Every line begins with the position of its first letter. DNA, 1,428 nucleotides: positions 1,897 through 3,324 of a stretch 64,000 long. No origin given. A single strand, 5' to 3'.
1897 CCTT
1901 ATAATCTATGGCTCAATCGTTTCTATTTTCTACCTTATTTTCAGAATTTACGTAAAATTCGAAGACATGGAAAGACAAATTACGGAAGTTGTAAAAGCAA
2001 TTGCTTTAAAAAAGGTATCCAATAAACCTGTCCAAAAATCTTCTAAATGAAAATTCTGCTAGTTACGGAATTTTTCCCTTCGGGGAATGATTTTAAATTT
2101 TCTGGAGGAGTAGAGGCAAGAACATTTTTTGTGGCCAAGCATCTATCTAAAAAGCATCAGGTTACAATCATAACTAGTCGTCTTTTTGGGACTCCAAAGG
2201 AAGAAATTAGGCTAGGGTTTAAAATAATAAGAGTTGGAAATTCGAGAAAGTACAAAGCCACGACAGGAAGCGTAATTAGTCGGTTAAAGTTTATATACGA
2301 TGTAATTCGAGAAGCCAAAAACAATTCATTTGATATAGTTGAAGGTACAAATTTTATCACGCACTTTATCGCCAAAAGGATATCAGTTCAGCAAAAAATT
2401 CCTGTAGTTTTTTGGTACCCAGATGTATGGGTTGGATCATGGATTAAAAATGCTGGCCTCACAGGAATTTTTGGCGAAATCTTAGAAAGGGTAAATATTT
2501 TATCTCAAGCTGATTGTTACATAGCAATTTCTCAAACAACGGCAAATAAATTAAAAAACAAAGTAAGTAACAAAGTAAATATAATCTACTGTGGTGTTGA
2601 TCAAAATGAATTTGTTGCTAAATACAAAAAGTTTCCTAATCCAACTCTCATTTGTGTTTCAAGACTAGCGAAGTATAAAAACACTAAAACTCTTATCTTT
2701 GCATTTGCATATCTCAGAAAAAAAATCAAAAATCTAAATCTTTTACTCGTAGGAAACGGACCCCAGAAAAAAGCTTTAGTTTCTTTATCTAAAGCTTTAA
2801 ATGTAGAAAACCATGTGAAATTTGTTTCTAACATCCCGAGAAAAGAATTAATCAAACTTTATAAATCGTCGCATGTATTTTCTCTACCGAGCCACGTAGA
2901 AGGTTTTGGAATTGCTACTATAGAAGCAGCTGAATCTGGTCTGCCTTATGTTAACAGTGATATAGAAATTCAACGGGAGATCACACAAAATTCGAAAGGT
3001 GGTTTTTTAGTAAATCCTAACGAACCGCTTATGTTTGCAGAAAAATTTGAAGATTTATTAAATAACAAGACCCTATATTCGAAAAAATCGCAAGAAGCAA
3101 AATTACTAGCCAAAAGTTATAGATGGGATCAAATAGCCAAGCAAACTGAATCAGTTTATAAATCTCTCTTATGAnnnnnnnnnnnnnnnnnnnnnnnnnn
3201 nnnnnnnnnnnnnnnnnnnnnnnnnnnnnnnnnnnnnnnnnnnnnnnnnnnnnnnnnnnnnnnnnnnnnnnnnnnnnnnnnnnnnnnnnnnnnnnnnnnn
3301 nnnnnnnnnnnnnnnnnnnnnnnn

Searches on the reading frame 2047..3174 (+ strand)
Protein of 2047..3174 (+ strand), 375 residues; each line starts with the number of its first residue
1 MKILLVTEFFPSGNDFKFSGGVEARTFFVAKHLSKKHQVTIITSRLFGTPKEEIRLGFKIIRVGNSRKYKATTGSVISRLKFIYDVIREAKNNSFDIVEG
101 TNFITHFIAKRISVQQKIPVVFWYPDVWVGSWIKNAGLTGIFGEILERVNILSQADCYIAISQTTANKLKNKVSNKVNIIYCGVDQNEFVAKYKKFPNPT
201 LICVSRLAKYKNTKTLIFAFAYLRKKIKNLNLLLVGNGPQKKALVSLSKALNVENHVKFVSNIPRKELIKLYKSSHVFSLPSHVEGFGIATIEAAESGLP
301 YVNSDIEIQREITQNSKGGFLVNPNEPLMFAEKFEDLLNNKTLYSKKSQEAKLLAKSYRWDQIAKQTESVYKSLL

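Call 11: search_protein_families(library=pfam, proteins=[window:2047-3174:+], max_evalue=0.001)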
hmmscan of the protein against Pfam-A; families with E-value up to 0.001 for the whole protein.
window:2047-3174:+ (375 aa): 5 families
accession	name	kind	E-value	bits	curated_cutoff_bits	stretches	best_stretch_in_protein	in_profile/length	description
PF00534.26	Glycos_transf_1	-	6.4e-39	133.7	26.4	1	197-352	14-170/172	Glycosyl transferases group 1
PF13692.12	Glyco_trans_1_4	-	5.2e-29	101.8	27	1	199-340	2-142/142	Glycosyl transferases group 1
PF13439.12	Glyco_transf_4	-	7.6e-16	59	28.5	1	20-186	2-168/170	Glycosyltransferase Family 4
PF20706.3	GT4-conflict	-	1.4e-07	31.3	26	1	149-303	141-310/385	Family 4 Glycosyltransferase in conflict systems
PF13579.12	Glyco_trans_4_4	-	7.9e-05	23.5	29.7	1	20-176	1-149/158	Glycosyl transferase 4-like domain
